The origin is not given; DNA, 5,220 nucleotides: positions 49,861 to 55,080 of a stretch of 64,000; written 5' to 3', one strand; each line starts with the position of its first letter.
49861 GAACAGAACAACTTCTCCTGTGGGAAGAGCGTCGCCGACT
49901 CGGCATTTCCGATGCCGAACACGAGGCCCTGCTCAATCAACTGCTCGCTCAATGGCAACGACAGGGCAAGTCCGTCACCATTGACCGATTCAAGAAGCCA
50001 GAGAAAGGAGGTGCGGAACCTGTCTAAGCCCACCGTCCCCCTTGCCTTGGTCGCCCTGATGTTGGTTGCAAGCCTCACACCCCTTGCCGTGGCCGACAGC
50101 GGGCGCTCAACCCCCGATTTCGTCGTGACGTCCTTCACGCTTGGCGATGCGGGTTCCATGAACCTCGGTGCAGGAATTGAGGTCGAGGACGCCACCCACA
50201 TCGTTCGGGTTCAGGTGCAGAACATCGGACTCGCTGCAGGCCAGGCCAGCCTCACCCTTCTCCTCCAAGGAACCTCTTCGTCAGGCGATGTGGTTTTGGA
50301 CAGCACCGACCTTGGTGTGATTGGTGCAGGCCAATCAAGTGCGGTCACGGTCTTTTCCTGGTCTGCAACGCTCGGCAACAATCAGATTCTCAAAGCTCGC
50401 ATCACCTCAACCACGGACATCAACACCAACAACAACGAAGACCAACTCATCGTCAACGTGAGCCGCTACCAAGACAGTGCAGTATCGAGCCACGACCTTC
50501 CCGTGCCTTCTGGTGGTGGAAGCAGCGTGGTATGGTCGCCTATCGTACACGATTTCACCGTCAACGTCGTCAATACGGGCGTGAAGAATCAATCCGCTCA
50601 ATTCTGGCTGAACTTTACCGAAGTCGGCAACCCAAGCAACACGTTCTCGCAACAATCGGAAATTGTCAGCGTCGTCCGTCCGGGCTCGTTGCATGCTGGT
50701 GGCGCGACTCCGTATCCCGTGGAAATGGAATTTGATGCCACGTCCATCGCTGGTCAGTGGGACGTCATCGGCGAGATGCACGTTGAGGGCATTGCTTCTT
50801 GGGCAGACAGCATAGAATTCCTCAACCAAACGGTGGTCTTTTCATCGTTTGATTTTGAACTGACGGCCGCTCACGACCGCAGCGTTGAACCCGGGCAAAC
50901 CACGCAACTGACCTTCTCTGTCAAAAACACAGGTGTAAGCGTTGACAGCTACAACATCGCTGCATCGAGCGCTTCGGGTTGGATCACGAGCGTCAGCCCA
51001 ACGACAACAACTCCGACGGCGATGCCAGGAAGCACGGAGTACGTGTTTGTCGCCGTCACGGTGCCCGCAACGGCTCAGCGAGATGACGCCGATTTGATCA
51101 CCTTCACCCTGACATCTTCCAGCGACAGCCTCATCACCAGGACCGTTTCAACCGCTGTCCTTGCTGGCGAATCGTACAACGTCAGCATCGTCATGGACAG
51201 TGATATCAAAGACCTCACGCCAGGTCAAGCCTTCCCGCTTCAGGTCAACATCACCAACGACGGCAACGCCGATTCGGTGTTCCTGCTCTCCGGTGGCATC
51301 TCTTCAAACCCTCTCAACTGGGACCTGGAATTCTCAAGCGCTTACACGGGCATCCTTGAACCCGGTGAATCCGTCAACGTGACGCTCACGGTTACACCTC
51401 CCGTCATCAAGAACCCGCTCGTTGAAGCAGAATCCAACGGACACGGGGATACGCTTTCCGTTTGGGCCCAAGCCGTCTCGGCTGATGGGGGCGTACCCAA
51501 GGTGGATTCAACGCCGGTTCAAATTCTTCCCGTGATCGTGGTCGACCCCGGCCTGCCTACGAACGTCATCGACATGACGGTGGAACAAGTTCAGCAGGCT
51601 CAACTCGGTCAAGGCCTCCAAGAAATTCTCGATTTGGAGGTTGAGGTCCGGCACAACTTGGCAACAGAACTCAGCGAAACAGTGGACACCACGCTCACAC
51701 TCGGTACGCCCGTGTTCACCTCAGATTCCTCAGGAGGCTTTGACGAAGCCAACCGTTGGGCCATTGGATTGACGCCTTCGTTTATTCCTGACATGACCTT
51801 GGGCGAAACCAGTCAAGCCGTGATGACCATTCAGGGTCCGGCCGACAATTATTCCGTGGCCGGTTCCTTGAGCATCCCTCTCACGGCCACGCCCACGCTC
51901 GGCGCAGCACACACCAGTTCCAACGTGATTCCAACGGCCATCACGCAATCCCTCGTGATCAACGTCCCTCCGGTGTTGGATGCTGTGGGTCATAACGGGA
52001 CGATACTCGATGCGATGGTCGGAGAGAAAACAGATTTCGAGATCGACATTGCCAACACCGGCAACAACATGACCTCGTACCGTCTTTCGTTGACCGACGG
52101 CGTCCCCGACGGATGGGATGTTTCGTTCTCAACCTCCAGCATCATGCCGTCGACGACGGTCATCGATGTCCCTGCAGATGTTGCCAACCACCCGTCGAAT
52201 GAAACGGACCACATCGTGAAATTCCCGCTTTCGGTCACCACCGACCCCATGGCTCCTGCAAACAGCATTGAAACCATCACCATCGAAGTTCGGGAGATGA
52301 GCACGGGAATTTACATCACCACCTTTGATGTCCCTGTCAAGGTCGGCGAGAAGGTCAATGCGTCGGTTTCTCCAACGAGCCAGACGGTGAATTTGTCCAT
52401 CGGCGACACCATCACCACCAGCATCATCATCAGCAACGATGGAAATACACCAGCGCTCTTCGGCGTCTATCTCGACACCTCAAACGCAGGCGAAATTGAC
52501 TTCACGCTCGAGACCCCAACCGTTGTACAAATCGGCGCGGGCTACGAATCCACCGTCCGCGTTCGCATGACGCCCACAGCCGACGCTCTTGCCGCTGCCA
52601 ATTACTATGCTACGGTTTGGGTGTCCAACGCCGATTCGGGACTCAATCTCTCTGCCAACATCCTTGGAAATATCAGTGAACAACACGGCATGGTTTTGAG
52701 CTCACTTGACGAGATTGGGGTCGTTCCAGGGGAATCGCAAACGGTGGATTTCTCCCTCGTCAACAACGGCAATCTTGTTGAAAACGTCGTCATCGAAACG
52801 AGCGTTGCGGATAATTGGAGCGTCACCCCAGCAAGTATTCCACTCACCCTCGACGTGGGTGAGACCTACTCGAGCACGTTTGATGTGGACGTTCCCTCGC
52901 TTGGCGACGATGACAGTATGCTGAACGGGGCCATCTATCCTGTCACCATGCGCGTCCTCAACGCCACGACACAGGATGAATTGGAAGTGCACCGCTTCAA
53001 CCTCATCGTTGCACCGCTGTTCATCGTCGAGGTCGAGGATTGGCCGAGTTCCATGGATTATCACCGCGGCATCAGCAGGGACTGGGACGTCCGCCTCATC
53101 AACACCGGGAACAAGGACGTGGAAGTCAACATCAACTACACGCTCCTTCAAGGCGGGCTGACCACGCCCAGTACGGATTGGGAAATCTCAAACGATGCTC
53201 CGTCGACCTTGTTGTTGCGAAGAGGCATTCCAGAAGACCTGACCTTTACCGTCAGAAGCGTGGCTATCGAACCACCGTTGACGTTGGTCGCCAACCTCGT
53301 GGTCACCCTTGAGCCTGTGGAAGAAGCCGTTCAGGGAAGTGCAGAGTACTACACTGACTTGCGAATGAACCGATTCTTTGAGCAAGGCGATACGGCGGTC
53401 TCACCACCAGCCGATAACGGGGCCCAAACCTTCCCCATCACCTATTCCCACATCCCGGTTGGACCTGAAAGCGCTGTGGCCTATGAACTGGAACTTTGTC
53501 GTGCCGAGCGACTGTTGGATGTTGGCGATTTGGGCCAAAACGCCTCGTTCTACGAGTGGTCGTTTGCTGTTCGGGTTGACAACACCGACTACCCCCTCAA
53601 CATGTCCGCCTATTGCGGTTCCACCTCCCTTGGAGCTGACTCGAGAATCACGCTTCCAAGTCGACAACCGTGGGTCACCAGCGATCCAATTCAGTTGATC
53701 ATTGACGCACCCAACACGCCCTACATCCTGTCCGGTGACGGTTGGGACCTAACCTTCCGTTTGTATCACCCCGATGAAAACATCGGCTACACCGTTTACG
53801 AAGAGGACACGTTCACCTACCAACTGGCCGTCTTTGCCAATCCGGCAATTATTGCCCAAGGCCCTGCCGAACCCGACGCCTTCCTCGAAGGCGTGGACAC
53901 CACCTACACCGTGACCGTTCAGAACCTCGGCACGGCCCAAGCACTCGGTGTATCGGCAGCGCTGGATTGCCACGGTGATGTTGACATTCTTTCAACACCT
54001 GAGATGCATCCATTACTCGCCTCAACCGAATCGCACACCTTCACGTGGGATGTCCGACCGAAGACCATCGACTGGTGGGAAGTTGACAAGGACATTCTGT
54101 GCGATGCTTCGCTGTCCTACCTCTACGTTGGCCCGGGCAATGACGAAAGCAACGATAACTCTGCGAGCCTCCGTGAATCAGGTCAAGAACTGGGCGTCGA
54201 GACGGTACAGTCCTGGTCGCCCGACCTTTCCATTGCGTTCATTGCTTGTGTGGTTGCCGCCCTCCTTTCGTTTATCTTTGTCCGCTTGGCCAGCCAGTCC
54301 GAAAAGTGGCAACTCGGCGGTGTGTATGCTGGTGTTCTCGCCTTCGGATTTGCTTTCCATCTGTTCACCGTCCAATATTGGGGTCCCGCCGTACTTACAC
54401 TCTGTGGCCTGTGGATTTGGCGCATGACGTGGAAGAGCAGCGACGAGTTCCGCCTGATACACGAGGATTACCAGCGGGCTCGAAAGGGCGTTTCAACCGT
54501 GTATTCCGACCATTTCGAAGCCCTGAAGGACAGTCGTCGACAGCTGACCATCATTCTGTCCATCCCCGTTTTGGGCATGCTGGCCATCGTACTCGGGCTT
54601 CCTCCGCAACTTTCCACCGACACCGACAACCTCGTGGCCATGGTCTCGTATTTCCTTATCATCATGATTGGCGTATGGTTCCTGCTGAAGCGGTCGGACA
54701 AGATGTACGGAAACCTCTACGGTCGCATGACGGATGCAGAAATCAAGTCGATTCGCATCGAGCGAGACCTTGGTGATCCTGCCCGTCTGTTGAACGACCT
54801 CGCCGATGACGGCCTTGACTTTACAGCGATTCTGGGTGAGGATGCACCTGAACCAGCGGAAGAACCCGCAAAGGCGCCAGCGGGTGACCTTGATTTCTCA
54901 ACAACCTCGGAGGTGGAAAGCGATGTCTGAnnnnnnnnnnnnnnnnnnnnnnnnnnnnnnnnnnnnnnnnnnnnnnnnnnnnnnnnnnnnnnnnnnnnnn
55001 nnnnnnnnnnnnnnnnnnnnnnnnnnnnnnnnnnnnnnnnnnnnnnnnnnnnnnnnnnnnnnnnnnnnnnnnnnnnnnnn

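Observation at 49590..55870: Three-gene module (HTH-like protein, giant NEW3-repeat/5-TM protein, coiled-coil NEW3 protein) fused onto the front of the archaellum operon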

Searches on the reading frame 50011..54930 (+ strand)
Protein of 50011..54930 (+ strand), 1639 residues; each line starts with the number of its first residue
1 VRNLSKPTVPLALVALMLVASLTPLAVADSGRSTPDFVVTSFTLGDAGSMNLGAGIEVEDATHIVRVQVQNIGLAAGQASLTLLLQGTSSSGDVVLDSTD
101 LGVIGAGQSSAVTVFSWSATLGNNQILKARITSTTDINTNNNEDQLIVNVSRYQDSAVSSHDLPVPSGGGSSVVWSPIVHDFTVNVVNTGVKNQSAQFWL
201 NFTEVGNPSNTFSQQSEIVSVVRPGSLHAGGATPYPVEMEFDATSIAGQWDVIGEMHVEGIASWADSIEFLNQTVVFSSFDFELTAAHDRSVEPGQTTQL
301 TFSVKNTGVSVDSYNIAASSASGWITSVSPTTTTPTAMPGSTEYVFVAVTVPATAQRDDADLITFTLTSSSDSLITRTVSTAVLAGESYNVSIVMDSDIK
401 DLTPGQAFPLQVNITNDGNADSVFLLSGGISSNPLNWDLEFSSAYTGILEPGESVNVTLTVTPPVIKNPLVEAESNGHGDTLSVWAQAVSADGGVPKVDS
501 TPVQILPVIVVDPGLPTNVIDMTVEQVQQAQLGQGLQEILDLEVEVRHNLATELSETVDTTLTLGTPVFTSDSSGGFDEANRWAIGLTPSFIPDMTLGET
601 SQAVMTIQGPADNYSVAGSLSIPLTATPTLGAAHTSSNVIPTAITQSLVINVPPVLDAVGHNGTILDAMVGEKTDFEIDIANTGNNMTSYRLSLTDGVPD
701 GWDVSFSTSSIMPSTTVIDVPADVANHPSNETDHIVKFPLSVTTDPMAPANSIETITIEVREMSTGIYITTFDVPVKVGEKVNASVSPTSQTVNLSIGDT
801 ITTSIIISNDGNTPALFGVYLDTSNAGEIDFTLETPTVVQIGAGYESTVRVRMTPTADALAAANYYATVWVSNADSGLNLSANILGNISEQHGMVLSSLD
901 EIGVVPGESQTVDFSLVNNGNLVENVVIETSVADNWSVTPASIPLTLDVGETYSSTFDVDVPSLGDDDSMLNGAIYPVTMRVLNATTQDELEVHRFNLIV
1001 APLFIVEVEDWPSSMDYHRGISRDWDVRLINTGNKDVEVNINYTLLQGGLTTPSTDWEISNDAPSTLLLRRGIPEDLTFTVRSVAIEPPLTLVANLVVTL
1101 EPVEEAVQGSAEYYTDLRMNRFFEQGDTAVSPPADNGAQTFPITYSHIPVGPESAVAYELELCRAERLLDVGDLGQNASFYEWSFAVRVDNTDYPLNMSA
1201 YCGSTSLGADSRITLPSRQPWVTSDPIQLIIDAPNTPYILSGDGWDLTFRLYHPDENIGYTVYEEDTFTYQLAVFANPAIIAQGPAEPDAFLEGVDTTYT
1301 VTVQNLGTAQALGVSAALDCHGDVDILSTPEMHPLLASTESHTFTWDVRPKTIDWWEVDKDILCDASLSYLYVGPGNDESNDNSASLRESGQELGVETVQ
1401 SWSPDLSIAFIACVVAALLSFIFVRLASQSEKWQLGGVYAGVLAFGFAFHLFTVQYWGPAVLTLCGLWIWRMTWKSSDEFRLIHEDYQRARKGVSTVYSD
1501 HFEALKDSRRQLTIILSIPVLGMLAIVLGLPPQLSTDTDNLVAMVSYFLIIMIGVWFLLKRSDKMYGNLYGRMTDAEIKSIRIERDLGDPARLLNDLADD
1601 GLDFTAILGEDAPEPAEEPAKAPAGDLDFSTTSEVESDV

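Call 3: search_protein_families(library=pfam, proteins=[window:50011-54930:+], max_evalue=0.1)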
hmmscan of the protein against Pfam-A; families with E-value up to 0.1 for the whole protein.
window:50011-54930:+ (1639 aa): 7 families
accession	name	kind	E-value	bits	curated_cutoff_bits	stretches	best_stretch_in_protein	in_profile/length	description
PF10633.15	NPCBM_assoc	-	3.9e-22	78.7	24.4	3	905-963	2-62/78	NPCBM-associated, NEW3 domain of alpha-galactosidase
PF07705.17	CARDB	-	2.3e-11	44.3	22.7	2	50-143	8-95/101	CARDB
PF22544.2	HYDIN_VesB_CFA65-like_Ig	-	5.5e-10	39.8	25.5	0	795-856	15-73/100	HYDIN/CFA65/VesB-like, Ig-like domain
PF23619.1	Ig_VWA7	-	2.2e-07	31.5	27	2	903-969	11-76/104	VWA7 Ig-like domain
PF11614.14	FixG_C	-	5.3e-06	27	25.6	0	676-767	35-108/119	IG-like fold at C-terminal of FixG, putative oxidoreductase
PF06280.18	fn3_5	-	0.00054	21.1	27.6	0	296-370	8-81/112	Fn3-like domain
PF14310.12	Fn3-like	-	0.013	16.1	25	0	449-463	29-43/71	Fibronectin type III-like domain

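Call 14: search_protein_families(library=ncbifam, proteins=[window:50011-54930:+], max_evalue=0.1)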
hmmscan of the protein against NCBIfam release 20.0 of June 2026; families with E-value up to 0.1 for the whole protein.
window:50011-54930:+ (1639 aa): 2 families
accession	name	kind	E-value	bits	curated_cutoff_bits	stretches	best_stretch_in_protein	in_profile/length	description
NF041740.1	choice_anch_T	equivalog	4.5e-14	52.2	70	2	290-427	39-182/259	choice-of-anchor T family protein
NF041895.1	choice_anch_V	domain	0.0026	17.8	42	0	285-334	42-89/150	choice-of-anchor V domain-containing protein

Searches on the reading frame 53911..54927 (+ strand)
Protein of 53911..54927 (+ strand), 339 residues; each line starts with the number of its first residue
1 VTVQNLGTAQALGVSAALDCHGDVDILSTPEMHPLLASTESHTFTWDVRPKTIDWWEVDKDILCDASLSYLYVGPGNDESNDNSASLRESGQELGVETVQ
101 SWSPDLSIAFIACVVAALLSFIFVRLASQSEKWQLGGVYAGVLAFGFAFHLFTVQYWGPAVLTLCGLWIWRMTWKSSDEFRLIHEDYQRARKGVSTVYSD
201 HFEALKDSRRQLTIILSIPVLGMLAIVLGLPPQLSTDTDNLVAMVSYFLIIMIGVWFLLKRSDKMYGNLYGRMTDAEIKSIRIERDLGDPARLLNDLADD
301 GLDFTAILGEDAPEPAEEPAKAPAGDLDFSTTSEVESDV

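Call 37: find_homologous_proteins(query=window:53911-54927:+, max_evalue=0.001)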
Query window:53911-54927:+ (339 aa): 109 proteins with E <= 0.001 among 4145 candidates.
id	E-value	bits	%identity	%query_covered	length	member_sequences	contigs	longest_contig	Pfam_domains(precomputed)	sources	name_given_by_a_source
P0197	3.0e-219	745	97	100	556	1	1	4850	-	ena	-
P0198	7.4e-219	743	97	100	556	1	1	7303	-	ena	-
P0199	1.2e-190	651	84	100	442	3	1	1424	-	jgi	jgi:hypothetical protein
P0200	1.8e-171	588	81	96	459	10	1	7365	-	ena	-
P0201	9.6e-171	585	98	79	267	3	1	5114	-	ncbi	ncbi:MAG: hypothetical protein VW945_05990, partial [Candidatus Poseidoniales archaeon]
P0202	8.0e-170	582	76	100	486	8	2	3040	-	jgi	jgi:hypothetical protein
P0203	1.1e-169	582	76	100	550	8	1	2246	-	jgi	jgi:hypothetical protein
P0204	2.3e-169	581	75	100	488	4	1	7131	-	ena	-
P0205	1.0e-164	565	78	93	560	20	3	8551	-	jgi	jgi:hypothetical protein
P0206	1.3e-163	562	74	100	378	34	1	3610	-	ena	-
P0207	2.0e-163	561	73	100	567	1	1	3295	-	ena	-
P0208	1.5e-162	558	73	99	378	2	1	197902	-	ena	-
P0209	7.2e-148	510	79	84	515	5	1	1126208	-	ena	-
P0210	3.3e-139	482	79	80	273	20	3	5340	-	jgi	jgi:hypothetical protein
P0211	2.2e-125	436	66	91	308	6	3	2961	-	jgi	jgi:hypothetical protein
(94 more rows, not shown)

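Call 51: predict_structure(alignment_id=A6)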
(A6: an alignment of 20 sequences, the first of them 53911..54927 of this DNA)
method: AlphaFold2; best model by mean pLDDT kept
length: 339 residues; sequences in the alignment: 20
mean_pLDDT: 67.2   pTM: 0.45
mean pLDDT of the five models: 67.2, 65.4, 64.4, 64.2, 63.6
residues with pLDDT >= 90: 0; 70-90: 156; 50-70: 140; < 50: 43
segments of 3 or more residues with pLDDT < 50: 83-88, 91-93, 231-234, 311-339
pLDDT, mean of each block of 10 residues (from residue 1): 70 82 81 81 80 62 75 64 50 50 65 86 84 82 80 71 80 70 67 59 65 68 63 53 73 77 71 70 67 65 53 43 39 39
secondary structure, 60 per line:
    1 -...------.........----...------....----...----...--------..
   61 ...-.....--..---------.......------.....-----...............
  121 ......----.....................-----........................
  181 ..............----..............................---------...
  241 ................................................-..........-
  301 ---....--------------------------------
elements in order: E2-4 E11-19 E24-26 E33-36 E41-43 E48-50 E59-63 E65-69 H84-89 E96-100 H106-126 H131-151 H157-194 H199-228 H238-288 H290-299 H304-307

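Call 54: fold_search(model_id=the predicted structure, library=pdb)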
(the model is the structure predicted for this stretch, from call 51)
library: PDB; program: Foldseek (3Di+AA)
matches with E <= 10: 266; with E <= 0.001: 0
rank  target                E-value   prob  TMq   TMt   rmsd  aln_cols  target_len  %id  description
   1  9qpq_H                7.5e-03  0.96  0.17  0.23  16.7       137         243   15  The structure of the COPI leaf bound to GOLPH3 (released 2025-10-22)
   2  7p4l_C                5.2e-02  0.99  0.18  0.13   3.1        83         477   20  Crystal structure of the trimeric ectodomain of archaeal Fusexin1 (Fsx1) (released 2022-07-13)
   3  7p4l_A                5.9e-02  0.99  0.18  0.13   3.0        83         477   20  Crystal structure of the trimeric ectodomain of archaeal Fusexin1 (Fsx1) (released 2022-07-13)
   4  9fyn                  1.3e-01  0.97  0.17  0.08   3.9        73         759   19  Lacto-N-biosidase from Trueperella pyogenes (released 2024-10-09)
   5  2v0o_C                1.5e-01  0.25  0.16  0.20  42.1       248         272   13  FCHO2 F-BAR domain (released 2007-06-26)
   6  2v0o_A                1.6e-01  0.21  0.15  0.18  42.6       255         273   12  FCHO2 F-BAR domain (released 2007-06-26)
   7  2v0o_B                1.7e-01  0.25  0.17  0.20  42.4       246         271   12  FCHO2 F-BAR domain (released 2007-06-26)
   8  7nyw_C                2.6e-01  0.38  0.24  0.25  24.9       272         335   12  Cryo-EM structure of the MukBEF-MatP-DNA head module (released 2021-07-07)
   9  6vbu_9                2.9e-01  0.12  0.16  0.08  26.4       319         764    9  Structure of the bovine BBSome complex (released 2020-01-29)
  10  4ziq                  3.0e-01  0.82  0.18  0.05   3.7        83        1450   22  Crystal structure of trypsin activated alpha-2-macroglobulin from Escherichia coli. (released 2015-06-10)
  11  7aam_B                3.6e-01  0.14  0.15  0.17  40.1       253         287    9  Crystal structure of the F-BAR domain of PSTIPIP1 bound to the CTH domain of the phosphatase LYP (released 2022-02-23)
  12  4ziu                  3.9e-01  0.85  0.18  0.10   3.4        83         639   22  Crystal structure of native alpha-2-macroglobulin from Escherichia coli spanning the residues from domain MG7 to the C-t (released 2015-06-10)
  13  5a42                  3.9e-01  0.80  0.18  0.04   3.5        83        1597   22  Cryo-EM single particle 3D reconstruction of the native conformation of E. coli alpha-2-macroglobulin (ECAM) (released 2015-07-29)
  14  6xt9_I                4.1e-01  0.10  0.15  0.07  28.8       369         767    8  Subunits BBS 1,4,8,9,18 of the human BBSome complex (released 2020-01-29)
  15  1qz2_A                4.1e-01  0.08  0.16  0.19  20.1       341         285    8  Crystal Structure of FKBP52 C-terminal Domain complex with the C-terminal peptide MEEVD of Hsp90 (released 2004-06-22)
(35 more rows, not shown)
